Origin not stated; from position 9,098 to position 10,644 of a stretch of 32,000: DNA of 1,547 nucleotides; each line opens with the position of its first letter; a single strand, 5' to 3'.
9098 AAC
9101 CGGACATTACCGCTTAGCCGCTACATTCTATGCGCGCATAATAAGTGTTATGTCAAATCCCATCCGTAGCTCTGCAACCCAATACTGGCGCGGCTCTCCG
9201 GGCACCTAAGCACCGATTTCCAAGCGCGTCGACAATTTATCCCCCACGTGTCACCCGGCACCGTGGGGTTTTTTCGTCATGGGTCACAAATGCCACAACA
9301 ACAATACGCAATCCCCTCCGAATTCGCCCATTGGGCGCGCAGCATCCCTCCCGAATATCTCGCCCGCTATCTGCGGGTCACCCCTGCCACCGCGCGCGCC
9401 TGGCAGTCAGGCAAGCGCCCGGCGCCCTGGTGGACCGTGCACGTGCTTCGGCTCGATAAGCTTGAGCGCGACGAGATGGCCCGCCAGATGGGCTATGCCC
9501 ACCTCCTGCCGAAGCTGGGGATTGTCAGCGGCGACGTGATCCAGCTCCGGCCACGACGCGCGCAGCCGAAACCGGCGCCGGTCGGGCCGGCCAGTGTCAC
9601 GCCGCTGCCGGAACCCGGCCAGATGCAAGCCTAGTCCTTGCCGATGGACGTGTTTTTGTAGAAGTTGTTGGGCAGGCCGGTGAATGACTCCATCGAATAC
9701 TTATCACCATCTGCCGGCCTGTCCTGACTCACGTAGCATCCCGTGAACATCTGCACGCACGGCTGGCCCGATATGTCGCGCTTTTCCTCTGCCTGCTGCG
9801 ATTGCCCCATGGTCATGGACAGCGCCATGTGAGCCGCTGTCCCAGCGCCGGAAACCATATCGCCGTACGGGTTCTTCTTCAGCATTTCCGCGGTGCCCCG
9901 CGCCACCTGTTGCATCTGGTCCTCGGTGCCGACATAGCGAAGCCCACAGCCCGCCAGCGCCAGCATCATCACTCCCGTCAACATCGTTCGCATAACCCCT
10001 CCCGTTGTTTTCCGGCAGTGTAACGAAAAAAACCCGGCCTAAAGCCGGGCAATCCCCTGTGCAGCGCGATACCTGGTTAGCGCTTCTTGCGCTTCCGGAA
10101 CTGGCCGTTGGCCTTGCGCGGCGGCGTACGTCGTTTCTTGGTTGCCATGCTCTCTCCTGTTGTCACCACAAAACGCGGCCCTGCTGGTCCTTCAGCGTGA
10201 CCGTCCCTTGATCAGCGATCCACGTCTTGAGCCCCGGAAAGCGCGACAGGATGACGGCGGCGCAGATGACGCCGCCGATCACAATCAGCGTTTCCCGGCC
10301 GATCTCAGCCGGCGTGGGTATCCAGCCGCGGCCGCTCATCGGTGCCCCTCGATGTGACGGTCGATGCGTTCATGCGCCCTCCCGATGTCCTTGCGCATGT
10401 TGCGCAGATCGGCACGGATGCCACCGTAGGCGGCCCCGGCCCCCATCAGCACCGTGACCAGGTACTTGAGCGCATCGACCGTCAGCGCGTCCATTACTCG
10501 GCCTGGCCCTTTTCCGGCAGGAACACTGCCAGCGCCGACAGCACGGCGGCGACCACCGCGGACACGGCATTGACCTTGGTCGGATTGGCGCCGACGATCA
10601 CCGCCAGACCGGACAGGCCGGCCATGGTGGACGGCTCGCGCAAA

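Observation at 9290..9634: Small DUF3653/XafT-like protein encoded next to the dif-like site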

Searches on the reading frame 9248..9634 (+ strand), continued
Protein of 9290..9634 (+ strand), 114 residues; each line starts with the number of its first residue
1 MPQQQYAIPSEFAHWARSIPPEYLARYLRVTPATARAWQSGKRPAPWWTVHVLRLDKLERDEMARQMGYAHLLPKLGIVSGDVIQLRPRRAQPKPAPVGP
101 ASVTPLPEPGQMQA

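Call 106: search_solved_structures(query=A4, max_evalue=1)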
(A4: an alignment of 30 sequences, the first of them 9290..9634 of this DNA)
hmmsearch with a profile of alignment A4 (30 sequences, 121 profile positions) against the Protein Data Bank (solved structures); distinct sequences matched with E-value up to 1: 7.
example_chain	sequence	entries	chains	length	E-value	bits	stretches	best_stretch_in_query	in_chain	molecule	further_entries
3a03_A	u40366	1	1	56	0.11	15.7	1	16-45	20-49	T-cell leukemia homeobox protein 2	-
2mez_A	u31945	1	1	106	0.14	15.4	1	20-46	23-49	Multiprotein Bridging Factor (MBP-like)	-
8b4h_A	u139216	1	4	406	0.21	14.8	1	16-43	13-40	Putative transposase for insertion sequence element IS5376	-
8q4d_A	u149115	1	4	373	0.28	14.4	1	16-43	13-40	Putative transposase for insertion sequence element IS5376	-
2lvs_A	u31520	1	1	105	0.28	14.3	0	15-37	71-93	Putative uncharacterized protein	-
4nez_A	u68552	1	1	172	0.91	12.7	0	23-47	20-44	Engineered protein OR276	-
4ney_A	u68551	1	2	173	0.92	12.7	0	23-47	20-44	Engineered protein OR277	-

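Call 107: search_protein_families(library=ncbifam, alignment_id=A4, max_evalue=1)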
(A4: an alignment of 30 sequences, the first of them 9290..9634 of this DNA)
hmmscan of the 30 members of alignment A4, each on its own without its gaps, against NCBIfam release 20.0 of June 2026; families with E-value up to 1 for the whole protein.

A. member 1, window:9290-9634:+ (114 aa): 0 families

B. families by the number of members that match (of 30 scanned): 12 families
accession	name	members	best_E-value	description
NF046037.1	carphisopro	6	2e-05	carph-isopro domain-containing protein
NF040522.1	VC1465_fam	2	0.0056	VC1465 family Xer recombination activation factor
NF038310.1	lysogeny_AimR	2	0.012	AimR family lysis-lysogeny pheromone receptor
NF007481.0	PRK10072.1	2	0.12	HTH-type transcriptional regulator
NF033545.0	transpos_IS630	1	0.022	IS630 family transposase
NF033787.1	HTH_BldC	1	0.029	BldC family transcriptional regulator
NF008098.0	PRK10840.1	1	0.042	response regulator transcription factor RcsB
NF008548.0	PRK11475.1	1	0.071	DNA-binding transcriptional activator BglJ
TIGR03595.1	Obg_CgtA_exten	1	0.08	Obg family GTPase CgtA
NF047541.1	telomere_Tpg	1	0.099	telomere-protecting terminal protein Tpg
NF008610.0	PRK11587.1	1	0.12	sugar phosphatase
NF010372.0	PRK13798.1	1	0.15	2-oxo-4-hydroxy-4-carboxy-5-ureidoimidazoline decarboxylase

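Call 108: search_protein_families(library=pfam, alignment_id=A5, max_evalue=1)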
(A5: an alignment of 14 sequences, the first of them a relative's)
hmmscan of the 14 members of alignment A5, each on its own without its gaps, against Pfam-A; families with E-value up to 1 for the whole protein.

A. member 1, P0260 (115 aa): 5 families
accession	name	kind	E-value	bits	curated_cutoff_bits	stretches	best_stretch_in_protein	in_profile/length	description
PF13560.12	HTH_31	-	0.00049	20.8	27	1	20-55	14-51/64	Helix-turn-helix domain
PF13384.12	HTH_23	-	0.00051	20.2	24.6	1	16-42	14-39/50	Homeodomain-like domain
PF13518.12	HTH_28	-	0.00066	20.2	25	1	16-42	8-34/52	Helix-turn-helix domain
PF13551.12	HTH_29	-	0.0019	18.7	28.1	1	17-41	8-33/64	Winged helix-turn helix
PF13936.12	HTH_38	-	0.017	15.3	27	1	16-37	16-37/44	Helix-turn-helix domain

B. families by the number of members that match (of 14 scanned): 9 families
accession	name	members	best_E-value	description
PF13384.12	HTH_23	14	4.7e-05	Homeodomain-like domain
PF13551.12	HTH_29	14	0.0019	Winged helix-turn helix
PF13518.12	HTH_28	12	0.00037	Helix-turn-helix domain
PF13560.12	HTH_31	9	0.00027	Helix-turn-helix domain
PF15943.11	YdaS_toxin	8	0.0033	Bacterial toxin YdaS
PF13936.12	HTH_38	6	0.00039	Helix-turn-helix domain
PF12728.13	HTH_17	3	0.064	Helix-turn-helix domain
PF21214.3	SelB_WH_2nd_bact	1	0.092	Selenocysteine-specific elongation factor, winged helix domain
PF00536.37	SAM_1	1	0.13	SAM domain (Sterile alpha motif)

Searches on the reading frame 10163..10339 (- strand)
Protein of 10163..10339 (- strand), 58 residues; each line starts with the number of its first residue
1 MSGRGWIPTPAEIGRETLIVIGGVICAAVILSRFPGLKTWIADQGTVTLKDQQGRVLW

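Call 3: search_protein_families(library=pfam, proteins=[window:10163-10339:-], max_evalue=1)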
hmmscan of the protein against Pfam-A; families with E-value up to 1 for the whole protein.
window:10163-10339:- (58 aa): 1 family
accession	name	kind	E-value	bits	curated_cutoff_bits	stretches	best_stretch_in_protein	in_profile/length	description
PF19084.5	DUF5775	-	0.024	15.4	28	1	13-38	4-29/81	Family of unknown function (DUF5775)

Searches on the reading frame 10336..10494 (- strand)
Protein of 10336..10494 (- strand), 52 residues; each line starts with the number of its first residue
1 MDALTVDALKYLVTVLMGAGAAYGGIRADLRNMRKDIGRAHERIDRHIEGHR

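Call 3: search_protein_families(library=pfam, proteins=[window:10336-10494:-], max_evalue=1)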
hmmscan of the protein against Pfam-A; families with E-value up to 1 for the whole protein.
window:10336-10494:- (52 aa): 1 family
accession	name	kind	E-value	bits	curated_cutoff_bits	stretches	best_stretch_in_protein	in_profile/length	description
PF23804.1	DUF7179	-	0.2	12.2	27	1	2-44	34-76/90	Family of unknown function (DUF7179)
